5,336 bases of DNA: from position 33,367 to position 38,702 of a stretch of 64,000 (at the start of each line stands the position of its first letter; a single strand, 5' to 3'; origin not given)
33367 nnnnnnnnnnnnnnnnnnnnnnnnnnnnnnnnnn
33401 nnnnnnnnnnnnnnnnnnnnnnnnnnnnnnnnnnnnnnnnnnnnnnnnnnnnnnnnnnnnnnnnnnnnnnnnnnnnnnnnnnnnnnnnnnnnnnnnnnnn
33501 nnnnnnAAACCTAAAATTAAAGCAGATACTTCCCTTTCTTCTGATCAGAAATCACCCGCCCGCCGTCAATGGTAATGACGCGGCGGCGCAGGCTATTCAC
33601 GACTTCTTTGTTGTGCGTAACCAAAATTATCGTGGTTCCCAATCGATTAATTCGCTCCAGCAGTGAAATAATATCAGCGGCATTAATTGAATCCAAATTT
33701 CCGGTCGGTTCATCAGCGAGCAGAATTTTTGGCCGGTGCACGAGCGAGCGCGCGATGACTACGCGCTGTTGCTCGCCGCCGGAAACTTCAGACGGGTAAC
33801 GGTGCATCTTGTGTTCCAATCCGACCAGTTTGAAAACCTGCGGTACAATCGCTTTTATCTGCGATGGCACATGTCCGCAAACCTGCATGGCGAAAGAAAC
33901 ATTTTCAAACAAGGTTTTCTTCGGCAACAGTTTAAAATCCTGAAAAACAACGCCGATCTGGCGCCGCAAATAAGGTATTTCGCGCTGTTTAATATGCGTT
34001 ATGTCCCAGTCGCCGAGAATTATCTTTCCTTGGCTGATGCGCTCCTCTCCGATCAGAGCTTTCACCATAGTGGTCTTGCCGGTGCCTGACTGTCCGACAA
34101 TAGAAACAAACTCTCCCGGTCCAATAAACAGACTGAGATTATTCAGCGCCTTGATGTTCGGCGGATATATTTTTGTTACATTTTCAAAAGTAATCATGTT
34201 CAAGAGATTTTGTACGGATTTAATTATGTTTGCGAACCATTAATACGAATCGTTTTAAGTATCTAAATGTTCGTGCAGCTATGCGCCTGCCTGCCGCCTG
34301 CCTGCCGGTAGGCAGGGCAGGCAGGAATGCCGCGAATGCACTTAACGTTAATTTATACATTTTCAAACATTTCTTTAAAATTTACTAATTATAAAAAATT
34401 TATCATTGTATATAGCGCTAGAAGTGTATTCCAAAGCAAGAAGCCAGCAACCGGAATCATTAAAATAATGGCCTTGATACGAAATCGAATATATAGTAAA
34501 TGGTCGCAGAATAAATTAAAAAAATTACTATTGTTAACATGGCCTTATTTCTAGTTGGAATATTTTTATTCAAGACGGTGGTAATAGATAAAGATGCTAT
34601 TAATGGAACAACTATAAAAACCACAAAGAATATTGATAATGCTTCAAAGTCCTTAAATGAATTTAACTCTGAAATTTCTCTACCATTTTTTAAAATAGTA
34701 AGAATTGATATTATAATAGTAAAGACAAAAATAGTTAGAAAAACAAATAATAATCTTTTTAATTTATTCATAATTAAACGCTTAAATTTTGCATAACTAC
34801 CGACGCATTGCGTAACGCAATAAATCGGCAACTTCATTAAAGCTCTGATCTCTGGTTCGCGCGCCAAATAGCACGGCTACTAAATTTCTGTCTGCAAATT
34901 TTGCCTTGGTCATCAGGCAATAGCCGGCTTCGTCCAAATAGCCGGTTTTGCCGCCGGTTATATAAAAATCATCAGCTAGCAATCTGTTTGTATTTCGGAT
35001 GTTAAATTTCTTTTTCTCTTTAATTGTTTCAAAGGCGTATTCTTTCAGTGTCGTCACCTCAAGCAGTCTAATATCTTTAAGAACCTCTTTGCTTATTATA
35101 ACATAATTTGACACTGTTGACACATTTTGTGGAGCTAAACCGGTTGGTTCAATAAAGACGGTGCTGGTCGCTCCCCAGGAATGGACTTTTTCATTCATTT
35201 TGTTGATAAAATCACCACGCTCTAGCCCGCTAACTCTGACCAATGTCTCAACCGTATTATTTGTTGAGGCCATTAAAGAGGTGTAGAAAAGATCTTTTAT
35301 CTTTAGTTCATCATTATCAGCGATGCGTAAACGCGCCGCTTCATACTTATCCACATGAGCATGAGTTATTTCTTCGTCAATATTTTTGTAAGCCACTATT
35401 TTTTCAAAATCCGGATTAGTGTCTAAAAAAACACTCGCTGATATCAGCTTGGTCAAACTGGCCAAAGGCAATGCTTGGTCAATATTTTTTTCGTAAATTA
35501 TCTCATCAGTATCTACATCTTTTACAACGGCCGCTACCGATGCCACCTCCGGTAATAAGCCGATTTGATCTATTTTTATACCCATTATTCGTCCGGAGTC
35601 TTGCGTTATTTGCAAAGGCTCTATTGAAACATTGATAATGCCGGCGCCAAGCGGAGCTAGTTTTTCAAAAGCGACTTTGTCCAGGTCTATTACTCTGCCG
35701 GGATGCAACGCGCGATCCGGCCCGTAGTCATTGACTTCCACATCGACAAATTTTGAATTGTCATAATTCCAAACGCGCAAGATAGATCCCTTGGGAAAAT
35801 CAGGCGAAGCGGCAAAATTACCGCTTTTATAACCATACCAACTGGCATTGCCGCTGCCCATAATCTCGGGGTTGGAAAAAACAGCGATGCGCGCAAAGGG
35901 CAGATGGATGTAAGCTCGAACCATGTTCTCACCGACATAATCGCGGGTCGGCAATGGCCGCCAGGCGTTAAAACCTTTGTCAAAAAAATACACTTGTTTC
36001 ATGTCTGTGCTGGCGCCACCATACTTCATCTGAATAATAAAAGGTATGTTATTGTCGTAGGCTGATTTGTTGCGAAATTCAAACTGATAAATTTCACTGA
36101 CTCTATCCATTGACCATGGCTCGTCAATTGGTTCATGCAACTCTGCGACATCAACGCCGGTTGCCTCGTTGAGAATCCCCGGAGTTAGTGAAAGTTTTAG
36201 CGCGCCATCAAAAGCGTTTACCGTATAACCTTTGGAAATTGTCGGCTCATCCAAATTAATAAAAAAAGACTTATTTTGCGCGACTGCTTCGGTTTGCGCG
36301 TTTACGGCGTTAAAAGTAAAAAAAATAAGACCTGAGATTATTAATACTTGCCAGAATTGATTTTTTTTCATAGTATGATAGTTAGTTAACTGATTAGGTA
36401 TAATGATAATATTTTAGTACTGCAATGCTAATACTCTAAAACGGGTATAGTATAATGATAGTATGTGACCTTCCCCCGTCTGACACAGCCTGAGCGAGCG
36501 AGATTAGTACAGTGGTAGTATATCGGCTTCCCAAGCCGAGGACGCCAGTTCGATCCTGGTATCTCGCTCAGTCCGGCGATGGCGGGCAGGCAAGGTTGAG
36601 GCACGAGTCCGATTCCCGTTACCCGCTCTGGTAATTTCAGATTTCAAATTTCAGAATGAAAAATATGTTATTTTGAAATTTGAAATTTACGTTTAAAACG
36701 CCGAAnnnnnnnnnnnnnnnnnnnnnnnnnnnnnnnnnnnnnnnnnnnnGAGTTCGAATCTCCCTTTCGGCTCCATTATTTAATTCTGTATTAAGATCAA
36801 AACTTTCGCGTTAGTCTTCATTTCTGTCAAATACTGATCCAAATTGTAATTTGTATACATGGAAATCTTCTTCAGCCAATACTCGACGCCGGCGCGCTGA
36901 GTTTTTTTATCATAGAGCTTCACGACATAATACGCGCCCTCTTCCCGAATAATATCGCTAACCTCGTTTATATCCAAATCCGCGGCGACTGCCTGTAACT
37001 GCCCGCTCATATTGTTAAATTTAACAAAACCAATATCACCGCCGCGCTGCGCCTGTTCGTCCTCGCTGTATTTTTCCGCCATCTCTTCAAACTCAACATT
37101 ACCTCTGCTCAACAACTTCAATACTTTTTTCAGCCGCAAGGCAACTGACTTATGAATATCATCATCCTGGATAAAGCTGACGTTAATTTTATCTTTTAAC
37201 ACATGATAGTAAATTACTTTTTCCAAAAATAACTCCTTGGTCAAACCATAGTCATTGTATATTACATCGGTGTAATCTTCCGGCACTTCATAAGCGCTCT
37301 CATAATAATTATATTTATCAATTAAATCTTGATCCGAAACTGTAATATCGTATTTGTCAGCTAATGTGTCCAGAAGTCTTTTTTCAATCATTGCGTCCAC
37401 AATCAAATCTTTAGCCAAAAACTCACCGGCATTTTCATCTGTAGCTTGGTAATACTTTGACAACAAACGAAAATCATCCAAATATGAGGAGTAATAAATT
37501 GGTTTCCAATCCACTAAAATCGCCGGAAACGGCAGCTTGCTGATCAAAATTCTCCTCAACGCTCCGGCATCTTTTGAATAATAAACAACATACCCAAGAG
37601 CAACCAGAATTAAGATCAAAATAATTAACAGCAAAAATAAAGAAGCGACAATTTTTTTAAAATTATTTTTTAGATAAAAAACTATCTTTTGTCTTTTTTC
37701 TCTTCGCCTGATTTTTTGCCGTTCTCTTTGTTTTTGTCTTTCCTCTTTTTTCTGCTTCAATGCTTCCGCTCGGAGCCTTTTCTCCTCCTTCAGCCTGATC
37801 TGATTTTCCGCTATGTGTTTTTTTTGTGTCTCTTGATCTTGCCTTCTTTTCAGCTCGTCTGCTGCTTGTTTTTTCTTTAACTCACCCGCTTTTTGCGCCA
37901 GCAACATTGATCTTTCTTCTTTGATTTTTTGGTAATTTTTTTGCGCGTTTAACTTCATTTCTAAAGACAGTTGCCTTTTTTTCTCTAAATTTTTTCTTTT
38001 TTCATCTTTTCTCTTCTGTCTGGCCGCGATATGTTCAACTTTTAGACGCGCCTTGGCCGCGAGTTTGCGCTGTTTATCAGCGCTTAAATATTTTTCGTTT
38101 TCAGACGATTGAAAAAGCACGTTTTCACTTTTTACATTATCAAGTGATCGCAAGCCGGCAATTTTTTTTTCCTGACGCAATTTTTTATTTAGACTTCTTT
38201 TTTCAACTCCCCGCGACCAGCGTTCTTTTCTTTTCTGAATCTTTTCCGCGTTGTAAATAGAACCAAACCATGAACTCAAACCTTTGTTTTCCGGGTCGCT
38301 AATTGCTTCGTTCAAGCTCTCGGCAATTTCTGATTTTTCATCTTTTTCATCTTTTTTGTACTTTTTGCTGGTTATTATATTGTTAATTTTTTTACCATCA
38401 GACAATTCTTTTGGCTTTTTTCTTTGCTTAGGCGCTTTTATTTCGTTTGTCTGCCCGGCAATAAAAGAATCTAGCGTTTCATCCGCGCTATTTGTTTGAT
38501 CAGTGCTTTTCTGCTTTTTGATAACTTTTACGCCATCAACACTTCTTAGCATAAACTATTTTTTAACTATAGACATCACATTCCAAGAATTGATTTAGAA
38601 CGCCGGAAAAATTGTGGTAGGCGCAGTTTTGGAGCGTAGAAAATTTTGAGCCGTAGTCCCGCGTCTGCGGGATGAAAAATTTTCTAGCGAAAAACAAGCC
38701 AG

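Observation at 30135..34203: ftsE and ftsX separated by two paralogous lipoprotein genes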

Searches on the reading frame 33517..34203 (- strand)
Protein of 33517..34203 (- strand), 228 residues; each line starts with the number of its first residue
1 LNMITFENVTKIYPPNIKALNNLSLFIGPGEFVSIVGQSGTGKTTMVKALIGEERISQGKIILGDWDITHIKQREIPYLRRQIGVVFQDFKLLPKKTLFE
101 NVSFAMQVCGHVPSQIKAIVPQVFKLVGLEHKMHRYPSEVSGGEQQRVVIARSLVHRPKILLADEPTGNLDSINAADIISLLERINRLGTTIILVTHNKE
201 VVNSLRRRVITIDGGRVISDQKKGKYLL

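Call 3: search_protein_families(library=pfam, proteins=[window:33517-34203:-], max_evalue=0.01)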
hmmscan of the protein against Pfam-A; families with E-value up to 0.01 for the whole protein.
window:33517-34203:- (228 aa): 11 families
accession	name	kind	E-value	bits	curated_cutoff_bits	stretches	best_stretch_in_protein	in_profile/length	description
PF00005.33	ABC_tran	-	8.9e-34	117.5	25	1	20-167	1-136/137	ABC transporter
PF02463.25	SMC_N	-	0.00023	21.1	40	0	31-206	25-206/220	RecF/RecN/SMC N terminal domain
PF13191.12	AAA_16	-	0.00052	21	32.6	1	28-83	22-73/167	AAA ATPase domain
PF03193.22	RsgA_GTPase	-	0.00061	20.1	30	1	29-61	106-137/174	RsgA GTPase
PF13401.12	AAA_22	-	0.00075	20.3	27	1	32-133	7-64/130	AAA domain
PF20720.3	nSTAND3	-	0.0026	17.9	27.2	0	32-51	19-38/155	Novel STAND NTPase 3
PF13479.12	AAA_24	-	0.0042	17.4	27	0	34-50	6-22/195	AAA domain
PF13304.12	AAA_21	-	0.0044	17.5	27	0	154-202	252-303/304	AAA domain, putative AbiEii toxin, Type IV TA system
PF00004.35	AAA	-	0.0061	17.5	21.2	0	35-53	3-21/131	ATPase family associated with various cellular activities (AAA)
PF03205.20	MobB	-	0.007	16.7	26.6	0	33-53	2-22/133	Molybdopterin guanine dinucleotide synthesis protein B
PF13481.12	AAA_25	-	0.0082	16.2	27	0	26-47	29-50/195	AAA domain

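Call 4: search_protein_families(library=ncbifam, proteins=[window:33517-34203:-], max_evalue=0.01)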
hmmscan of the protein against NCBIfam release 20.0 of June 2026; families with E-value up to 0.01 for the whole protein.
window:33517-34203:- (228 aa): 192 families (the best 25 are shown)
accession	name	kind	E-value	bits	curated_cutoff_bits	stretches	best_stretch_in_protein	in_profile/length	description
TIGR02673.1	FtsE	equivalog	7.8e-78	261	264.85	1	3-215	1-213/214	cell division ATP-binding protein FtsE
TIGR02314.1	ABC_MetN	equivalog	1.2e-53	182.3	499.7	1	3-221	1-223/343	methionine ABC transporter ATP-binding protein MetN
NF038007.1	ABC_ATP_DarD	equivalog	5.8e-52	176.3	375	1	3-216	1-217/218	darobactin export ABC transporter ATP-binding protein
TIGR02211.1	LolD_lipo_ex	equivalog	6.2e-51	173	307.75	1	4-215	2-217/221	lipoprotein-releasing ABC transporter ATP-binding protein LolD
TIGR03608.1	L_ocin_972_ABC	subfamily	2e-50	171.1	254.85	1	7-207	2-202/206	putative bacteriocin export ABC transporter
TIGR02315.1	ABC_phnC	equivalog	2e-49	168.2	266.1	1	3-222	1-229/243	phosphonate ABC transporter ATP-binding protein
NF007027.0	PRK09493.1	equivalog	1.6e-48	165.1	379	1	3-222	1-219/240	glutamine ABC transporter ATP-binding protein GlnQ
NF040933.2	ABC_arch_GlcV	equivalog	2.6e-48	164.7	450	1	4-217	3-220/357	glucose ABC transporter ATP-binding protein GlcV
TIGR02982.1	heterocyst_DevA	subfamily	2.5e-47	161.3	295.8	1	18-217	19-219/220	ABC exporter ATP-binding subunit, DevA family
NF006987.0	PRK09452.1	equivalog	3e-46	157.8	482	1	2-218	16-227/378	spermidine/putrescine ABC transporter ATP-binding protein PotA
TIGR03265.1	PhnT2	equivalog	1.7e-45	155.8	457.7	1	3-217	4-213/353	putative 2-aminoethylphosphonate ABC transporter ATP-binding protein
TIGR04521.1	ECF_ATPase_2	equivalog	3.5e-45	154.3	330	1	4-223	1-229/279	energy-coupling factor transporter ATPase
NF008639.0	PRK11629.1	equivalog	3.5e-44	151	360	1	18-214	24-222/234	lipoprotein-releasing ABC transporter ATP-binding protein LolD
NF040840.2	tungstate_WtpC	equivalog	3.6e-44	151.4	440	1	3-218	1-210/347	tungstate ABC transporter ATP-binding protein WtpC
NF043075.1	MMSYN1_0197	equivalog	6.4e-44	150.3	550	1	2-217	1-211/341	spermidine/putrescine ABC transporter ATP-binding protein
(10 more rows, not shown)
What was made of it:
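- Checked: FtsE, 33517-34203: ABC_tran 8.9e-34 (call 3); best NCBIfam hit is TIGR02673 FtsE, 261 bits against a cut-off of 264.85 (call 4).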

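Call 9: find_related_loci(query=window:33517-34203:-, collection=genome_contigs, flank=10000)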
Query window:33517-34203:- (228 aa) in genome_contigs; peptide patterns used: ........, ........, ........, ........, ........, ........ (x = any residue, [..] = any of these).
600 stretches matched a pattern (row limit reached: there are more); 599 encode a relative of the query (tblastn E <= 1e-3); the best 80 are kept; 80 distinct loci.
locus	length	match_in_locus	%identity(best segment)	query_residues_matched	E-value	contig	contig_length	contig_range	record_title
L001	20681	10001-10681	68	2-228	2e-105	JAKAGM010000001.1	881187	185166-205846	MAG: bacterium isolate WY2.bin33 NODE_1_length_881187_cov_3.460649, whole genome shotgun sequence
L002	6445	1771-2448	62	3-228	5e-96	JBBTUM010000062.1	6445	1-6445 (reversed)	MAG: Patescibacteria group bacterium isolate H41-bin151_1 H41_bin151_1_000000000062, whole genome shotgun sequence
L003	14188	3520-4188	63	3-225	1e-93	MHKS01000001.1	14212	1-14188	MAG: Candidatus Komeilibacteria bacterium RIFOXYD1_FULL_37_29 rifoxyd1_full_scaffold_1583, whole genome shotgun sequence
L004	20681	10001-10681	55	2-228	2e-83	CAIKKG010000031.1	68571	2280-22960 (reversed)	uncultured bacterium isolate Kiruna2_bin-0995 genome assembly, contig: bin-0995:31/42, whole genome shotgun sequence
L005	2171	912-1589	52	3-228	2e-82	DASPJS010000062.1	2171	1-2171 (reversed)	MAG TPA_asm: Candidatus Paceibacterota bacterium isolate SMAG_U12016 k141_1716058, whole genome shotgun sequence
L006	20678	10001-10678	52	3-228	6e-80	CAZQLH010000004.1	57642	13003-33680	MAG TPA_asm: uncultured Candidatus Saccharibacteria bacterium isolate SRP077602_co6_254 genome assembly, contig: NODE_84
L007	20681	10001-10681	56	3-228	4e-79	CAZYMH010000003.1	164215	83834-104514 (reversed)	MAG TPA_asm: uncultured Candidatus Saccharibacteria bacterium isolate SRP300315_co1_59 genome assembly, contig: NODE_35_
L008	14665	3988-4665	50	3-228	7e-78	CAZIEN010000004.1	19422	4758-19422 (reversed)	MAG TPA_asm: uncultured Candidatus Saccharibacteria bacterium isolate SRP286056_co2_568 genome assembly, contig: NODE_42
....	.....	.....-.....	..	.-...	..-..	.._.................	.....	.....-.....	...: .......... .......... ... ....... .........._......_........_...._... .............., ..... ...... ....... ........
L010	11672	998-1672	50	3-227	4e-75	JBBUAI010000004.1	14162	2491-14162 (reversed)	MAG: Patescibacteria group bacterium isolate H51-bin080_1 H51_bin080_1_000000000004, whole genome shotgun sequence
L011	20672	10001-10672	51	3-226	9e-75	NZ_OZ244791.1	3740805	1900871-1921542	MAG: Candidatus Poriferisocius sp. isolate cde17ac8-0948-4364-bd42-6cfd40f4f062 chromosome 1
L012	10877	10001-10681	50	1-226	4e-74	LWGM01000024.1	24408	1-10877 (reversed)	Isoptericola variabilis strain JZ7 J7A_S6.NODE_24, whole genome shotgun sequence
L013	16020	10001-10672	51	3-226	5e-73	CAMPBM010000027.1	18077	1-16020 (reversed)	MAG: uncultured Lachnospiraceae bacterium isolate SRR873610_bin.4_metaWRAP_v1.3_MAG genome assembly, contig: NODE_5794_l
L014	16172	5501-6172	50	3-226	1e-72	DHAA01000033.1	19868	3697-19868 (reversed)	MAG TPA_asm: Thermacetogenium sp. UBA4966 UBA4966_contig_1198, whole genome shotgun sequence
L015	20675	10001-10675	52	3-227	7e-73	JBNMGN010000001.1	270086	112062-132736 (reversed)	MAG: Coprococcus sp. isolate CM_BacCop812.147 k141_599103_length_270086_cov_19.1356, whole genome shotgun sequence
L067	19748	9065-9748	65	1-228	8e-99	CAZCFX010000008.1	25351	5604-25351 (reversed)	MAG TPA_asm: uncultured Gammaproteobacteria bacterium isolate SRP192927_co1_570 genome assembly, contig: NODE_3599_lengt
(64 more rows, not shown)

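Call 18: search_protein_families(library=pfam, proteins=[L001:8078-8752:+, L001:8749-9981:+, L001:11822-12658:+, L001:12734-13540:+, L067:11138-11713:+, L067:11694-12428:+, L003:2202-2609:+, L003:2616-3515:+, L067:7577-9055:+, L003:5762-6418:-], max_evalue=0.01)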
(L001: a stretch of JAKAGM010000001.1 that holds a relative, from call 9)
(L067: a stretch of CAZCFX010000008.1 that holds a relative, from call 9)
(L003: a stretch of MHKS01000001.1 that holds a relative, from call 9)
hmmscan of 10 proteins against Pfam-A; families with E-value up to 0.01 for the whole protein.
L001:8078-8752:+ (224 aa): 6 families
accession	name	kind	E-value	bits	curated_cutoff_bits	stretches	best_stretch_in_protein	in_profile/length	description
PF00005.33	ABC_tran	-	7.7e-35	120.9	25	1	27-175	1-136/137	ABC transporter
PF02463.25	SMC_N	-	3.9e-08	33.4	40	1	30-219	18-211/220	RecF/RecN/SMC N terminal domain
PF13304.12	AAA_21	-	1.1e-05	26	27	0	159-209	249-302/304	AAA domain, putative AbiEii toxin, Type IV TA system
PF13555.12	AAA_29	-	0.00081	19.5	27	1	28-54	13-39/61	P-loop containing region of AAA domain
PF20703.3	nSTAND1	-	0.0061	16.7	27.1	0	28-55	24-51/379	Novel STAND NTPase 1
PF13481.12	AAA_25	-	0.0074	16.4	27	0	33-54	29-50/195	AAA domain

L001:8749-9981:+ (410 aa): 2 families
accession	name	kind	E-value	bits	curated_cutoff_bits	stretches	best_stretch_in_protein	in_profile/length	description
PF12704.14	MacB_PCD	-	9.3e-36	124.5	27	1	25-252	1-205/207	MacB-like periplasmic core domain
PF02687.27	FtsX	-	1.3e-17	64.4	25.5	1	291-403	3-120/120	FtsX-like permease C-terminal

L001:11822-12658:+ (278 aa): 0 families

L001:12734-13540:+ (268 aa): 1 family
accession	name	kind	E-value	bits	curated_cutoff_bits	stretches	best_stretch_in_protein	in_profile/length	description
PF01261.30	AP_endonuc_2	-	3.5e-24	86.3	31.1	1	44-267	21-248/249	Xylose isomerase-like TIM barrel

L067:11138-11713:+ (191 aa): 4 families
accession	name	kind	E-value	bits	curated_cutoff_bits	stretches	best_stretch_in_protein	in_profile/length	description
PF04542.20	Sigma70_r2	-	2.6e-15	56.4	24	1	30-97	1-69/71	Sigma-70 region 2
PF08281.18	Sigma70_r4_2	-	8e-12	45.1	25.7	1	130-182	2-54/54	Sigma-70, region 4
PF04545.22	Sigma70_r4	-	1.3e-10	41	24.1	1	135-184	1-50/50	Sigma-70, region 4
PF22233.2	PhyR_sigma-like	-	0.0011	19.1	27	1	136-183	1-48/50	Response regulator PhyR, sigma-like domain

L067:11694-12428:+ (244 aa): 1 family
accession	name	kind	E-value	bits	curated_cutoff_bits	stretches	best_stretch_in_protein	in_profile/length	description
PF03631.20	Virul_fac_BrkB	-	0.003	17.7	33.7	1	20-128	108-211/259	Virulence factor BrkB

L003:2202-2609:+ (135 aa): 1 family
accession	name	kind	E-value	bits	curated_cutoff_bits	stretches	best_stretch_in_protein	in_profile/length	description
PF04977.20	DivIC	-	1e-11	44.9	28.9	1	33-109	1-78/80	Septum formation initiator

L003:2616-3515:+ (299 aa): 1 family
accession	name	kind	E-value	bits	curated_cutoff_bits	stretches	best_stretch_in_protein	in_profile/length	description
PF13145.12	Rotamase_2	-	0.001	20.3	27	1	188-268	36-115/121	PPIC-type PPIASE domain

L067:7577-9055:+ (492 aa): 3 families
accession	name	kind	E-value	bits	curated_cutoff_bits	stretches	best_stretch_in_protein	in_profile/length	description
PF00768.25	Peptidase_S11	-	1.6e-46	159.2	27.6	1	236-474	3-239/239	D-alanyl-D-alanine carboxypeptidase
PF03330.24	DPBB_1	-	3e-10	40.6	28.8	1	140-205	24-83/83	Lytic transglycolase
PF13354.11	Beta-lactamase2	-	4.9e-05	23.2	22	1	257-403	10-152/214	Beta-lactamase enzyme family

L003:5762-6418:- (218 aa): 12 families
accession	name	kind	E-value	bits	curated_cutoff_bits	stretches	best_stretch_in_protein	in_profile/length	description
PF00717.28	Peptidase_S24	-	3.8e-29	101.2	23.3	1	99-210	1-115/116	Peptidase S24-like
PF01726.22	LexA_DNA_bind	-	5.6e-21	74.5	23.7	1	20-83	1-64/65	LexA DNA binding domain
PF13412.12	HTH_24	-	2.5e-06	27.4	21.9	1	45-76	18-48/48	Winged helix-turn-helix DNA-binding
PF13730.12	HTH_36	-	3.6e-05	23.9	25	1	45-75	26-55/55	Helix-turn-helix domain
PF08279.18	HTH_11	-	3.7e-05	23.9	25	1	34-79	6-50/55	HTH domain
PF01047.28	MarR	-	0.00058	20.1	24.6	1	47-80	20-52/59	MarR family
PF04459.17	DUF512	-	0.00059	19.6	25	1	47-134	96-181/202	Protein of unknown function (DUF512)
PF12802.13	MarR_2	-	0.0012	19.4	27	1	45-83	21-60/61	MarR family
PF12840.13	HTH_20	-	0.0013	19.1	27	1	49-77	23-50/51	Helix-turn-helix domain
PF01022.26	HTH_5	-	0.0027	18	22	1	48-77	19-47/47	Bacterial regulatory protein, arsR family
PF00392.27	GntR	-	0.0037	17.3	27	1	41-80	21-59/64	Bacterial regulatory proteins, gntR family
PF05732.17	RepL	-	0.0095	15.9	20.3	0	11-79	41-109/164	Firmicute plasmid replication protein (RepL)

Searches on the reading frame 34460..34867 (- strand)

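Call 3: search_protein_families(library=pfam, proteins=[window:34460-34867:-], max_evalue=0.01)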
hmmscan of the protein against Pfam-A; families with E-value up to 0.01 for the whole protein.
window:34460-34867:- (135 aa): 0 families

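Call 50: search_protein_families(library=pfam, proteins=[window:34460-34867:-], max_evalue=1)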
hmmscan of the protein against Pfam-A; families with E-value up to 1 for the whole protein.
window:34460-34867:- (135 aa): 2 families
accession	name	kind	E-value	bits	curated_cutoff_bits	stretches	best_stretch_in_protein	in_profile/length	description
PF09843.14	DUF2070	-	0.14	10.8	30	1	29-126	65-159/561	Predicted membrane protein (DUF2070)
PF20664.2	DUF6814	-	0.55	10.9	25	1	33-95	1-59/71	Family of unknown function (DUF6814)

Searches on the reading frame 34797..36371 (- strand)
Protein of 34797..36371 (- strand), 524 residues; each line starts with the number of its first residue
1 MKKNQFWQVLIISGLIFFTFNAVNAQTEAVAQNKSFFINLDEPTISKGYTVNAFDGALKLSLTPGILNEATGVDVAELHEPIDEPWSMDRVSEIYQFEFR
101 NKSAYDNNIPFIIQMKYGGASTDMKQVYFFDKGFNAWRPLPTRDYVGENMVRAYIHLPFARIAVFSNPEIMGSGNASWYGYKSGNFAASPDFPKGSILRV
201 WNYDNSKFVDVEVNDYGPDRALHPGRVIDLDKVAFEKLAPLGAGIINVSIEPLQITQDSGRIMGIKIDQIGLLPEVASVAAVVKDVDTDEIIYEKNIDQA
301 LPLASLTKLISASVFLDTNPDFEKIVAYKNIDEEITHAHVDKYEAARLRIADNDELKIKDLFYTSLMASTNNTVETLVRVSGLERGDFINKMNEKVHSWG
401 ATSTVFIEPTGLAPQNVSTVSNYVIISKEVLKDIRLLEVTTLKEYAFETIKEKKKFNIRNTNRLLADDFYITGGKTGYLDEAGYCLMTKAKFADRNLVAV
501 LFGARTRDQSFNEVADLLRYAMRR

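Call 3: search_protein_families(library=pfam, proteins=[window:34797-36371:-], max_evalue=0.01)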
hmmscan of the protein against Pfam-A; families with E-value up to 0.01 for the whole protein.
window:34797-36371:- (524 aa): 3 families
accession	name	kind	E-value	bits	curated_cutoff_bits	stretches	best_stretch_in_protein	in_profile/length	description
PF00768.25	Peptidase_S11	-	5.8e-39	134.4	27.6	1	274-506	8-239/239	D-alanyl-D-alanine carboxypeptidase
PF03330.24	DPBB_1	-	5e-09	36.7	28.8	1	187-249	26-82/83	Lytic transglycolase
PF02113.21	Peptidase_S13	-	0.0086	15.3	22.8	0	267-322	5-65/444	D-Ala-D-Ala carboxypeptidase 3 (S13) family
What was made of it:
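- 34797..36371 (-): Conserved upstream neighbour of ftsEX: a secreted RlpA-like DPBB plus Peptidase_S11 protein. Pfam (call 3).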

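Call 4: search_protein_families(library=ncbifam, proteins=[window:34797-36371:-], max_evalue=0.01)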
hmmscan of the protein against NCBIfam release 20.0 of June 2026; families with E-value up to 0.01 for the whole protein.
window:34797-36371:- (524 aa): 11 families
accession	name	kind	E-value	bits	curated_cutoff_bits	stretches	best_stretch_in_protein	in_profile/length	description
NF008668.0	PRK11669.1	equivalog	7.4e-35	120.5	294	1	274-508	39-267/316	D-alanyl-D-alanine endopeptidase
NF007445.0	PRK10001.1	equivalog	2.5e-17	62.7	765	1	269-523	30-283/400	serine-type D-Ala-D-Ala carboxypeptidase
NF038273.1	strep_PBP3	exception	3.9e-15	55.8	490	1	276-522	26-289/407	D-alanyl-D-alanine carboxypeptidase PBP3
NF008489.0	PRK11397.1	equivalog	2.5e-12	46.2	610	1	273-521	32-279/389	serine-type D-Ala-D-Ala carboxypeptidase DacD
NF008059.0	PRK10793.1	equivalog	6.6e-12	44.8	694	1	270-523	38-290/403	D-alanyl-D-alanine carboxypeptidase DacA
NF000471.1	vanY_of_D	exception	3.9e-11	42.8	625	1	276-518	97-348/354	transpeptidase-like D-Ala-D-Ala carboxypeptidase VanY-D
NF038258.2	PBP4_Staph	exception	6.1e-08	31.9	500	1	286-445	48-211/366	penicillin-binding protein PBP4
TIGR00413.1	rlpA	subfamily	1.2e-07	31.9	82.15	1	187-257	28-95/208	septal ring lytic transglycosylase RlpA family protein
NF047735.1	MPL36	exception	3.7e-06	26.8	430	1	187-254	121-185/305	RlpA family plasminogen-binding lipoprotein MPL36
NF007953.1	PRK10672.1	equivalog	0.00011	21.9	201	1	187-258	107-173/362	endolytic peptidoglycan transglycosylase RlpA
NF058669.1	SCO2207_fam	exception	0.0006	19.8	250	0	185-215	165-195/228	SCO2207 family protein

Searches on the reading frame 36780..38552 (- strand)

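Call 3: search_protein_families(library=pfam, proteins=[window:36780-38552:-], max_evalue=0.01)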
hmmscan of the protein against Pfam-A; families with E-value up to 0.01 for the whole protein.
window:36780-38552:- (590 aa): 4 families
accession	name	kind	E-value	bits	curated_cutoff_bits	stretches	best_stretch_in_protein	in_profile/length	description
PF00639.27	Rotamase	-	8.1e-12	46.4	21.7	1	467-547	15-96/97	PPIC-type PPIASE domain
PF13616.12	Rotamase_3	-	5.9e-10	40.1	22.5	1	475-550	41-116/116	PPIC-type PPIASE domain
PF13624.11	SurA_N_3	-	4.6e-06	27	27.2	1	294-412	5-115/162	SurA-like N-terminal domain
PF13623.11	SurA_N_2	-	0.0034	17.7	28.5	1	315-412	15-117/145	SurA-like N-terminal domain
